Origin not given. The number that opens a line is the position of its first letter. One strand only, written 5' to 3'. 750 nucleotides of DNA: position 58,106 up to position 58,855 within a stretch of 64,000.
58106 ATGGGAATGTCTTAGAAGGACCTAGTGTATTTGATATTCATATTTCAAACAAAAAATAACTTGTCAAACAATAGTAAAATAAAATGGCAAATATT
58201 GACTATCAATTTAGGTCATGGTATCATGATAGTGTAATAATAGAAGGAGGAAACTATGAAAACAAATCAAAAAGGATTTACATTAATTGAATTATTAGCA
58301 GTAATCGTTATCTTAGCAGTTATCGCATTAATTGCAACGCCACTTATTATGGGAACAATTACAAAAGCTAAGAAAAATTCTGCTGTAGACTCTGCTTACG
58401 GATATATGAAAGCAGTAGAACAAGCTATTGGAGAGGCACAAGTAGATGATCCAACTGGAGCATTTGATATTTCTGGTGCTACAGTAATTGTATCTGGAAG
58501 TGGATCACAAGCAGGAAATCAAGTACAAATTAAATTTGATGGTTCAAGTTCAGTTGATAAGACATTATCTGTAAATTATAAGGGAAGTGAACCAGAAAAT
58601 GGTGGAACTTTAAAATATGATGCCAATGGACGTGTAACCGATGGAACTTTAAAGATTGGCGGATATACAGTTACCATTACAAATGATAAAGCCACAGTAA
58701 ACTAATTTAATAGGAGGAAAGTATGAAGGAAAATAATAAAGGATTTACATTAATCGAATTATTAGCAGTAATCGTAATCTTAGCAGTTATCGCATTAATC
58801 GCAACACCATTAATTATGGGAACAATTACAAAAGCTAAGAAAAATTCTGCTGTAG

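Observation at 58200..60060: Tandem array of four pilin-like paralogs in two duplicated promoter-gene-gene-terminator units; copy 3 has a deleted or altered N-terminal helix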

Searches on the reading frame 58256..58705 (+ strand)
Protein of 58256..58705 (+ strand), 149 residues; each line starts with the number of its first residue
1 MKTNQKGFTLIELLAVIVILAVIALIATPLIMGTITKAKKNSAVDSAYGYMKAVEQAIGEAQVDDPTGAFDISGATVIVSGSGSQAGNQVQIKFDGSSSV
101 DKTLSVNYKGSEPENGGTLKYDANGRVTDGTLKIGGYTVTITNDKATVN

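Call 3: search_protein_families(library=pfam, proteins=[window:58256-58705:+], max_evalue=1)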
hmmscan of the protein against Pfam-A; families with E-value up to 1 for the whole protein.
window:58256-58705:+ (149 aa): 7 families
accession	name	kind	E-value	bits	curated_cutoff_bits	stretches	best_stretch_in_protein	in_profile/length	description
PF07963.17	N_methyl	-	1.2e-09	37.8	21.2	1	3-27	2-26/27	Prokaryotic N-terminal methylation motif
PF02838.20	Glyco_hydro_20b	-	0.0036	18.5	26.1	1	62-148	10-89/124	Glycosyl hydrolase family 20, domain 2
PF17850.7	CysA_C_terminal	-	0.024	15.6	29.7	1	125-142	5-22/43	CysA C-terminal regulatory domain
PF16964.10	TadF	-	0.059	13.7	27.3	1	2-40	3-41/178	Putative tight adherence pilin protein F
PF18914.6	DUF5666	-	0.14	12.9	27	0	127-143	7-23/60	Domain of unknown function (DUF5666)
PF05399.16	EVI2A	-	0.2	11.6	25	1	13-44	134-165/231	Ectropic viral integration site 2A protein (EVI2A)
PF14221.11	DUF4330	-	0.99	10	27.6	0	8-68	14-79/167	Domain of unknown function (DUF4330)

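Call 4: search_protein_families(library=ncbifam, proteins=[window:58256-58705:+], max_evalue=1)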
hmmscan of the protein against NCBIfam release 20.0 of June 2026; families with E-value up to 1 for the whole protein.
window:58256-58705:+ (149 aa): 23 families
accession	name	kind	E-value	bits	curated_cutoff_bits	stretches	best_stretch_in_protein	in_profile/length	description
TIGR02532.1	IV_pilin_GFxxxE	domain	5.6e-09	35.5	16.3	1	5-28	1-24/24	prepilin-type N-terminal cleavage/methylation domain-containing protein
NF007862.0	PRK10574.1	equivalog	5.1e-08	33.2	138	1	3-132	2-131/145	prepilin peptidase-dependent pilin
TIGR01710.1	typeII_sec_gspG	equivalog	2.7e-07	30.7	88.85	1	6-64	1-55/134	type II secretion system major pseudopilin GspG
TIGR01708.2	typeII_sec_gspH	equivalog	1.4e-06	28.4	80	1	5-66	1-59/169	type II secretion system minor pseudopilin GspH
NF040999.1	pilin_ComGC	equivalog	2.5e-06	27.6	75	1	5-58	1-50/84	competence type IV pilus major pilin ComGC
NF040982.1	ComGD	equivalog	1.9e-05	25.1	70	1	5-42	1-38/139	competence type IV pilus minor pilin ComGD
NF041013.1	T4P_ComGE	equivalog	0.00025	21.1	49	1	4-41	2-39/83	competence type IV pilus minor pilin ComGE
TIGR02596.1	TIGR02596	subfamily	0.00031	20.9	70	1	8-58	1-48/196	Verru_Chthon cassette protein D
NF041775.1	typeIV_PilA_Myxo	equivalog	0.00036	20.6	400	1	4-43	9-48/214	type IV pilin protein PilA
NF041002.1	pilin_ComGF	equivalog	0.00041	20.6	80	1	5-54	1-49/139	competence type IV pilus minor pilin ComGF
NF047827.1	T3SSXpsH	equivalog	0.00067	19.5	160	1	6-102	1-97/145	type II secretion system protein XpsH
TIGR02599.1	TIGR02599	subfamily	0.0011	18.3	256.5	1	7-58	1-52/361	Verru_Chthon cassette protein C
NF038304.1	EPS_HpsC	equivalog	0.0027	17.3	200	1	2-32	17-44/318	hormogonium polysaccharide secretion pseudopilin HpsC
NF007800.0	PRK10506.1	equivalog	0.0038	17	158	1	3-26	6-29/163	prepilin peptidase-dependent protein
NF002322.0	PRK01265.1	equivalog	0.0058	16.1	275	1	9-58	43-92/325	zinc metalloprotease HtpX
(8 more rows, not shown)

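Call 10: find_homologous_proteins(query=window:58256-58705:+)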
Query window:58256-58705:+ (149 aa): 5628 proteins with E <= 0.001 among 8000 candidates; the best 120 are listed.
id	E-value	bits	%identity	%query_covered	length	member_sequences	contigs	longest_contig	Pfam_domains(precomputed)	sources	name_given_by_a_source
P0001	1.3e-81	290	96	100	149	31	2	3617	PF07963.18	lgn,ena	-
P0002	3.3e-78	278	93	100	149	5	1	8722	PF07963.18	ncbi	-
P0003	3.4e-77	275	93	100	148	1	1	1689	PF07963.18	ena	-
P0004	1.4e-70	254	85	100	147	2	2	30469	PF07963.18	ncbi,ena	-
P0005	3.7e-69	249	82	99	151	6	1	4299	PF07963.18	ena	-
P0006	8.4e-61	222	80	100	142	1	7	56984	PF07963.18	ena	-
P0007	1.8e-60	221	80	100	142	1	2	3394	PF07963.18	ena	-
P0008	2.4e-60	221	80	100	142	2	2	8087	PF07963.18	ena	-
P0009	3.2e-60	220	79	100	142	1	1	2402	PF07963.18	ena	-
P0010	6.0e-60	219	79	100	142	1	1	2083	PF07963.18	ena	-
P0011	1.1e-59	218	79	99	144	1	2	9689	PF07963.18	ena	-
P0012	1.3e-59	218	79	99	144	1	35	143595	PF07963.18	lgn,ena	-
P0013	1.4e-59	218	79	100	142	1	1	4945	PF07963.18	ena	-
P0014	1.6e-59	218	74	100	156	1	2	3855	PF07963.18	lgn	-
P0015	2.6e-59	217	79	99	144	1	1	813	PF07963.18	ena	-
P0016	4.7e-59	216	78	99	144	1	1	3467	PF07963.18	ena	-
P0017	7.0e-59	216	78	99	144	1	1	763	PF07963.18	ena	-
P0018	7.7e-59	216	73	100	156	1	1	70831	PF07963.18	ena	-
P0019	1.2e-58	215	78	99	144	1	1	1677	PF07963.18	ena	-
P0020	1.4e-58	215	73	100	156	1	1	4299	PF07963.18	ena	-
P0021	1.4e-58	215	79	100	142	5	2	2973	PF07963.18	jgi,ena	-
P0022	1.7e-58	215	78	99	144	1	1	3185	PF07963.18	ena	-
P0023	2.1e-58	214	78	99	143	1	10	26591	PF07963.18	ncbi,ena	-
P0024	2.7e-58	214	78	99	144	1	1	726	PF07963.18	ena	-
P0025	3.0e-58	214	79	100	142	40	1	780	PF07963.18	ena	-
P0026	8.1e-58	213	78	99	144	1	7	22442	PF07963.18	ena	-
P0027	1.1e-57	212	77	99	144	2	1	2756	PF07963.18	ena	-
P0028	1.7e-57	212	78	99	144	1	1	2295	PF07963.18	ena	-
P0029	2.4e-57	211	78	99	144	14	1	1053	PF07963.18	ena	-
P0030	3.5e-57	210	75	100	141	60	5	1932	PF07963.18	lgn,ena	-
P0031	8.8e-57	209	78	99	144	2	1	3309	PF07963.18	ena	-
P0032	8.9e-57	209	76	99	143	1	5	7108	PF07963.18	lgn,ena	-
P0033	9.3e-57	209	70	100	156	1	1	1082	PF07963.18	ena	-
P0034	1.0e-56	209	76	99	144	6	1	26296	PF07963.18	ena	-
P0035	2.8e-56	208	77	99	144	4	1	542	PF07963.18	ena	-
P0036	3.8e-56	207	77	99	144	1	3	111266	PF07963.18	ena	-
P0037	6.5e-56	206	77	98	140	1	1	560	PF07963.18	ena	-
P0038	4.6e-55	204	73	99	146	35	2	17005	PF07963.18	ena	-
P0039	4.8e-55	204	69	100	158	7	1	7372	PF07963.18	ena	-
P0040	4.9e-55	204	72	98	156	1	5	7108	PF07963.18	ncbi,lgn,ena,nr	ncbi:MAG: type II secretion system protein [Firmicutes bacterium]|nr:type II secretion system protei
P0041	8.6e-55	203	72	100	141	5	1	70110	PF07963.18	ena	-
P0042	5.1e-54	200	75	100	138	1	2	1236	PF07963.18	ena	-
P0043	4.8e-43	165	63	99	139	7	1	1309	PF07963.18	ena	-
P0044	2.6e-42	162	62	99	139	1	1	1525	PF07963.18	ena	-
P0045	4.9e-42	161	61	99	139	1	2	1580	PF07963.18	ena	-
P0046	4.9e-42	161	61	99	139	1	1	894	PF07963.18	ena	-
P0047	7.2e-42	161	61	99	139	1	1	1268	PF07963.18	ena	-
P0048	1.4e-41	160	61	99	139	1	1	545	PF07963.18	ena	-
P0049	2.0e-41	159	61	99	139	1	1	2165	PF07963.18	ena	-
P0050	3.9e-41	159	61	99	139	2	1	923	PF07963.18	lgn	-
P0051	2.2e-40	156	61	99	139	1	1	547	PF07963.18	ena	-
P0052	4.9e-40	155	59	97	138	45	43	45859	PF07963.18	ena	-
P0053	6.6e-40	155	67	84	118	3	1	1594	PF07963.18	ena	-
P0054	4.0e-39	152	57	99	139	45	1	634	PF07963.18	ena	-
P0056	5.3e-36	142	82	60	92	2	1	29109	PF07963.18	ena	-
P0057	3.6e-34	136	70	73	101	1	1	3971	PF07963.18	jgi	-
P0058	9.5e-32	128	53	97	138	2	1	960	PF07963.18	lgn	-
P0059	1.7e-31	127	54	97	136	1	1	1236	PF07963.18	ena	-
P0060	3.2e-31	126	54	97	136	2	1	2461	PF07963.18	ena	-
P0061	8.6e-31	125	50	96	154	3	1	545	PF07963.18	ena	-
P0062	3.6e-30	123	49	96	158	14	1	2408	PF07963.18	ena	-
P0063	4.1e-30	123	50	96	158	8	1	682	PF07963.18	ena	-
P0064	6.1e-29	119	49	96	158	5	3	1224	PF07963.18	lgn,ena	-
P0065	4.9e-28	116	49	96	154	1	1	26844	PF07963.18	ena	-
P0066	3.2e-27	113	48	96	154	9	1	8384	PF07963.18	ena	-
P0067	3.3e-27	113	47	96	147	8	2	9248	PF07963.18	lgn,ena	-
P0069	3.3e-26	110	47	96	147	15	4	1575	PF07963.18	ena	-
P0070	6.0e-25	106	40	95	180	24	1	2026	PF07963.18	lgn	-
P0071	9.1e-25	106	43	95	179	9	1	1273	PF07963.18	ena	-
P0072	1.5e-24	105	47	97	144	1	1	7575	PF07963.18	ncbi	-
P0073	1.2e-23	102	51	99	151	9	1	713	PF07963.18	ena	-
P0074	1.5e-23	102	49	96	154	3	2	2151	PF07963.18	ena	-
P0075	1.7e-23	101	48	95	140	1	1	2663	PF07963.18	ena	-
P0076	1.7e-23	101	50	96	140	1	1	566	PF07963.18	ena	-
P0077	1.8e-23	101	49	96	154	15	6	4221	PF07963.18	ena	-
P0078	2.1e-23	101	45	99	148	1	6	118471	PF07963.18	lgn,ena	-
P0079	2.3e-23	101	47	99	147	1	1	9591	PF07963.18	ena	-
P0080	2.8e-23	101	47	92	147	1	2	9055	PF07963.18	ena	-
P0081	2.9e-23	101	48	97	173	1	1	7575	PF07963.18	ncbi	-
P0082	2.9e-23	101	46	91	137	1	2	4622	PF07963.18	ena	-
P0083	3.0e-23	101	47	100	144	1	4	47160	PF07963.18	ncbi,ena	-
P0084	4.7e-23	100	46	98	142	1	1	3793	PF07963.18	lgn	-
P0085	6.5e-23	100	45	97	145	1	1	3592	PF07963.18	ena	-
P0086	8.0e-23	99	50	94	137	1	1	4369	PF07963.18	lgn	-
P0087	8.4e-23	99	50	94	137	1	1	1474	PF07963.18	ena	-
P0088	9.1e-23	99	46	99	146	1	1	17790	PF07963.18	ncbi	-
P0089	9.4e-23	99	49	89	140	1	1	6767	PF07963.18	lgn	-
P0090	2.4e-22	98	41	94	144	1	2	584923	PF07963.18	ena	-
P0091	2.5e-22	98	40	99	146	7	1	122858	PF07963.18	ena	-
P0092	3.2e-22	97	46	99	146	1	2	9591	PF07963.18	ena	-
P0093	3.6e-22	97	49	97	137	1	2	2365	PF07963.18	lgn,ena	-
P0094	4.4e-22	97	41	99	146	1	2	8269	PF07963.18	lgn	-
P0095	5.3e-22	97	48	100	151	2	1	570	PF07963.18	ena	-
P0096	6.9e-22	96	49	94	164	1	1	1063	PF07963.18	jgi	jgi:type IV pilus assembly protein PilA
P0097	7.3e-22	96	45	93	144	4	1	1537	PF07963.18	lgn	-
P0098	8.7e-22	96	50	92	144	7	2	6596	PF07963.18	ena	-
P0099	1.1e-21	96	42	99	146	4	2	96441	PF07963.18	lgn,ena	-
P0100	1.2e-21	95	45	100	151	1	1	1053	PF07963.18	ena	-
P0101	1.3e-21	95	46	95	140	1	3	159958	PF07963.18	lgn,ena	-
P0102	2.0e-21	95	64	54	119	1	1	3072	PF07963.18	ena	-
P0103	2.0e-21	95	44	99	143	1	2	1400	PF07963.18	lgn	-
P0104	2.1e-21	95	50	93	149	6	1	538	PF07963.18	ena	-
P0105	2.4e-21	94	41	99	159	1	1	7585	PF07963.18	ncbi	-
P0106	2.5e-21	94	49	93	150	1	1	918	PF07963.18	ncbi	-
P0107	2.6e-21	94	43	95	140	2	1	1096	PF07963.18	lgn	-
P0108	3.3e-21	94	46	95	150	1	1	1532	PF07963.18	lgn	-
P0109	3.3e-21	94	49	85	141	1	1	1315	PF07963.18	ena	-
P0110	3.7e-21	94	46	93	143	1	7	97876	PF07963.18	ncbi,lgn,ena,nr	ncbi:MAG: prepilin-type N-terminal cleavage/methylation domain-containing protein [Bacilli bacterium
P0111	3.8e-21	94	40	99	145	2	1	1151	PF07963.18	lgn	-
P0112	5.1e-21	93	43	95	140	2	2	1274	PF07963.18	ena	-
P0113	5.2e-21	93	49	77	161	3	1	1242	PF07963.18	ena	-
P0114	5.3e-21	93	44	99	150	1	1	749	PF07963.18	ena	-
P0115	5.5e-21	93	40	97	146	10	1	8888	PF07963.18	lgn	-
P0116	5.5e-21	93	45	97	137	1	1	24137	PF07963.18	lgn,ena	-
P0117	6.3e-21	93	43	95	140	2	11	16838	PF07963.18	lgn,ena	-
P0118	7.5e-21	93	47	100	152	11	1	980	PF07963.18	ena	-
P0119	9.0e-21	93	47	92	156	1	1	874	PF07963.18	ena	-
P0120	9.6e-21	93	46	95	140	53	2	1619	PF07963.18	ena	-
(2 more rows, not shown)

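Call 11: find_encoding_contigs(protein=window:58256-58705:+, flank=10000)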
Protein window:58256-58705:+ (149 aa): 6 contigs read that carry it; 4 places shown.
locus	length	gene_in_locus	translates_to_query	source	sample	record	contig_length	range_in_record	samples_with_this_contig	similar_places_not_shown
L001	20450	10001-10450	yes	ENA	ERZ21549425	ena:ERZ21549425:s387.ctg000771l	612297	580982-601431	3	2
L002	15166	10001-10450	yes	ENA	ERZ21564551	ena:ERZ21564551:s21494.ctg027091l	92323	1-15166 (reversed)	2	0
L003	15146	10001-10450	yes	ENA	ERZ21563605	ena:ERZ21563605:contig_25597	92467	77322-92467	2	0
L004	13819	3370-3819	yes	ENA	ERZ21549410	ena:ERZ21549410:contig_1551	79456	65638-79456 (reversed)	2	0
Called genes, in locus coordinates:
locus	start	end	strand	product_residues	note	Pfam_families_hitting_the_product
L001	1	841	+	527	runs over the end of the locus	-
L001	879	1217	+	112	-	PF04266:ASCH (weak)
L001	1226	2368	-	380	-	PF05636:HIGH_NTase1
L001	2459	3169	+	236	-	-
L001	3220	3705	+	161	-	PF02620:YceD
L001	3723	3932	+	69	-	PF01783:Ribosomal_L32p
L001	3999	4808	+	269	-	PF13385:Laminin_G_3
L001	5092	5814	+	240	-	PF01966:HD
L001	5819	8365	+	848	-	PF00133:tRNA-synt_1, PF01406:tRNA-synt_1e (faint), PF09334:tRNA-synt_1g, PF13603:tRNA-synt_1_2 (weak), PF09334:tRNA-synt_1g, PF00133:tRNA-synt_1, PF08264:Anticodon_1, PF10458:Val_tRNA-synt_C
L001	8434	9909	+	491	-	PF01266:DAO, PF07992:Pyr_redox_2 (faint), PF13738:Pyr_redox_3 (faint), PF00355:Rieske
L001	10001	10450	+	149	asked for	PF07963:N_methyl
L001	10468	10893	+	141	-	PF07963:N_methyl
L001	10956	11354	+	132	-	-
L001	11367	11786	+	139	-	PF07963:N_methyl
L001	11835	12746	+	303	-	PF01261:AP_endonuc_2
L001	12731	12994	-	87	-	-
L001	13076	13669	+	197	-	PF00081:Sod_Fe_N, PF02777:Sod_Fe_C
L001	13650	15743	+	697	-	PF03717:PBP_dimer, PF00905:Transpeptidase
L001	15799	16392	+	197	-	-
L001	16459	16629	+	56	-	PF00471:Ribosomal_L33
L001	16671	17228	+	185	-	PF08207:EFP_N, PF01132:EFP, PF09285:Elong-fact-P_C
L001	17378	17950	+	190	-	PF05198:IF3_N, PF00707:IF3_C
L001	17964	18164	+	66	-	PF01632:Ribosomal_L35p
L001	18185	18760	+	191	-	PF00453:Ribosomal_L20, PF07498:Rho_N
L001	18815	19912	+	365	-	-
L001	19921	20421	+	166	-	-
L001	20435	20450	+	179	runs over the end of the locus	-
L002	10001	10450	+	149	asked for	PF07963:N_methyl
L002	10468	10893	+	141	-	PF07963:N_methyl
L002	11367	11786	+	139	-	PF07963:N_methyl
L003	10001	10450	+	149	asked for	PF07963:N_methyl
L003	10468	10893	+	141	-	PF07963:N_methyl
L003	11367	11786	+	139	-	PF07963:N_methyl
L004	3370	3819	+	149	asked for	PF07963:N_methyl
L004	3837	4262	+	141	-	PF07963:N_methyl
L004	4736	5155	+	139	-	PF07963:N_methyl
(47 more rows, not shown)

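Call 16: find_related_loci(query=A3, collection=genome_contigs, flank=10000)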
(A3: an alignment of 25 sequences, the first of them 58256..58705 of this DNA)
Query A3 (149 aa) in genome_contigs; peptide patterns used: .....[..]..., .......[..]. (x = any residue, [..] = any of these).
600 stretches matched a pattern (row limit reached: there are more); 205 encode a relative of the query (tblastn E <= 1e-3); the best 80 are kept; 80 distinct loci.
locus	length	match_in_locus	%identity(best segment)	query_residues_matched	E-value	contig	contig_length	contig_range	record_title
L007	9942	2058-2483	79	1-149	1e-66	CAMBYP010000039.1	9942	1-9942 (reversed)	MAG: uncultured Tenericutes bacterium isolate SRR17382100_bin.60_metaWRAP_v1.3_MAG genome assembly, contig: ERZ10544632.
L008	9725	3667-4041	38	5-140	5e-20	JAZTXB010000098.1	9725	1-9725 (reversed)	MAG: Bacilli bacterium isolate T1900045331_YK20190020.MAGScoT_cleanbin_000028 SGB_6528_k141_1857642, whole genome shotgu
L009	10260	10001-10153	69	5-55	3e-17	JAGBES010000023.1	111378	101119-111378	MAG: Bacilli bacterium isolate RGIG9051 Water_deer_Rectum-4__c1830, whole genome shotgun sequence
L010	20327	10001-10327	39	4-107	4e-17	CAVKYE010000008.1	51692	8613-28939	Vescimonas coprocola isolate H07683-L1_cleanbin_000026 genome assembly, contig: Spades_H07683-L1_contig_296, whole genom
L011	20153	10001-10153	71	5-55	5e-16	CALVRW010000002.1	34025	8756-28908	MAG: uncultured Bacilli bacterium isolate E17__bin332 genome assembly, contig: E17__k127_2057440, whole genome shotgun s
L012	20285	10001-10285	40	5-97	1e-15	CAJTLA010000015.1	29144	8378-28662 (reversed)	MAG TPA_asm: uncultured Bacilli bacterium isolate MGBC102946 genome assembly, contig: MGBC102946.15, whole genome shotgu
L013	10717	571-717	65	5-53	6e-15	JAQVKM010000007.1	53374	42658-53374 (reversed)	MAG: Bacilli bacterium isolate STE_87 NODE_1041_length_53374_cov_6.378031_Sandtown_E, whole genome shotgun sequence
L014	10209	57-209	67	5-55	1e-14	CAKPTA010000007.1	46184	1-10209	MAG: uncultured Bacilli bacterium isolate REFINED_METABAT215_SUBJECT_CONTIGS_1500_ASSEMBLY_K77_MERGED__Pilot_MoBio_Fiber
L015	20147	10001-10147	69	1-49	2e-14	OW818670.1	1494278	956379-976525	metagenome genome assembly, chromosome: 1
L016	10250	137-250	84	2-39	5e-14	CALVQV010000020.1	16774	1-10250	MAG: uncultured Bacilli bacterium isolate BRZ_KF__bin17 genome assembly, contig: BRZ_KF__NODE_5135_length_16774_cov_6.53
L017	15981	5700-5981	34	1-118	2e-12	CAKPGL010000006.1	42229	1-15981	MAG: uncultured Bacilli bacterium isolate REFINED_METABAT215_TOP10_CONTIGS_1500_ASSEMBLY_K77_MERGED__Hadza_MoBio_hadza-I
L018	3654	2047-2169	71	2-42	4e-12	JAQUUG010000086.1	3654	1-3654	MAG: Bacilli bacterium isolate STD2_138 NODE_122054_length_3654_cov_3.290899_Sandtown_D2, whole genome shotgun sequence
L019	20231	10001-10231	39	4-78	7e-12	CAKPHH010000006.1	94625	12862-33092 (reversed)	MAG: uncultured Bacilli bacterium isolate REFINED_METABAT215_TOP10_CONTIGS_1500_ASSEMBLY_K77_MERGED__Hadza_MoBio_hadza-I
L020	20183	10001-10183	43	4-64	2e-11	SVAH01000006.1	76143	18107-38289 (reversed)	MAG: Bacillota bacterium isolate SIG197 NODE_559_length_76143_cov_11.003379, whole genome shotgun sequence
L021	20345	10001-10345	35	5-140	1e-11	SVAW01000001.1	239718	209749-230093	MAG: Bacillota bacterium isolate SIG212 NODE_596_length_239718_cov_11.209244, whole genome shotgun sequence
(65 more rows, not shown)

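Call 25: find_encoding_contigs(protein=P0090, flank=10000, max_places=1)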
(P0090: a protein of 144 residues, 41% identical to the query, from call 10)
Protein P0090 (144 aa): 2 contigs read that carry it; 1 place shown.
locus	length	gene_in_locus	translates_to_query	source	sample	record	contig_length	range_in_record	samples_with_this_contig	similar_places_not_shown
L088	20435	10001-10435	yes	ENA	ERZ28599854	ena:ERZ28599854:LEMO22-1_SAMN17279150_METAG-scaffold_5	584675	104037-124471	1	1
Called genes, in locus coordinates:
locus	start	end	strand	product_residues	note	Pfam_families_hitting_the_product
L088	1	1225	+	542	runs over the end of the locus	PF01943:Polysacc_synt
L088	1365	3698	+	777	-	PF02861:Clp_N, PF23569:NBD_SMAX1, PF00004:AAA, PF17871:AAA_lid_9, PF00004:AAA, PF07724:AAA_2, PF07728:AAA_5, PF10431:ClpB_D2-small, +9 more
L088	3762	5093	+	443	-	PF08486:SpoIID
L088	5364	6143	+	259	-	PF01966:HD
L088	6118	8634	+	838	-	PF00133:tRNA-synt_1, PF01406:tRNA-synt_1e (faint), PF09334:tRNA-synt_1g, PF13603:tRNA-synt_1_2 (weak), PF09334:tRNA-synt_1g, PF00133:tRNA-synt_1, PF08264:Anticodon_1, PF10458:Val_tRNA-synt_C (weak)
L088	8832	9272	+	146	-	PF07963:N_methyl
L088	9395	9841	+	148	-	PF07963:N_methyl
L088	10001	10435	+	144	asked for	PF07963:N_methyl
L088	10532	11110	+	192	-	-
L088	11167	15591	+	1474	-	PF01336:tRNA_anti-codon (faint), PF02811:PHP, PF00929:RNase_T, PF07733:DNA_pol3_alpha, PF17657:DNA_pol3_finger, PF14579:HHH_6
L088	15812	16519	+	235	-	PF02463:SMC_N (faint), PF03193:RsgA_GTPase (faint), PF00005:ABC_tran, PF13304:AAA_21 (faint)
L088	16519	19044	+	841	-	PF02687:FtsX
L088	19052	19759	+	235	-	PF02463:SMC_N (faint), PF01637:ATPase_2 (weak), PF00005:ABC_tran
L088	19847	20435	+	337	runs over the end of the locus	PF04991:LicD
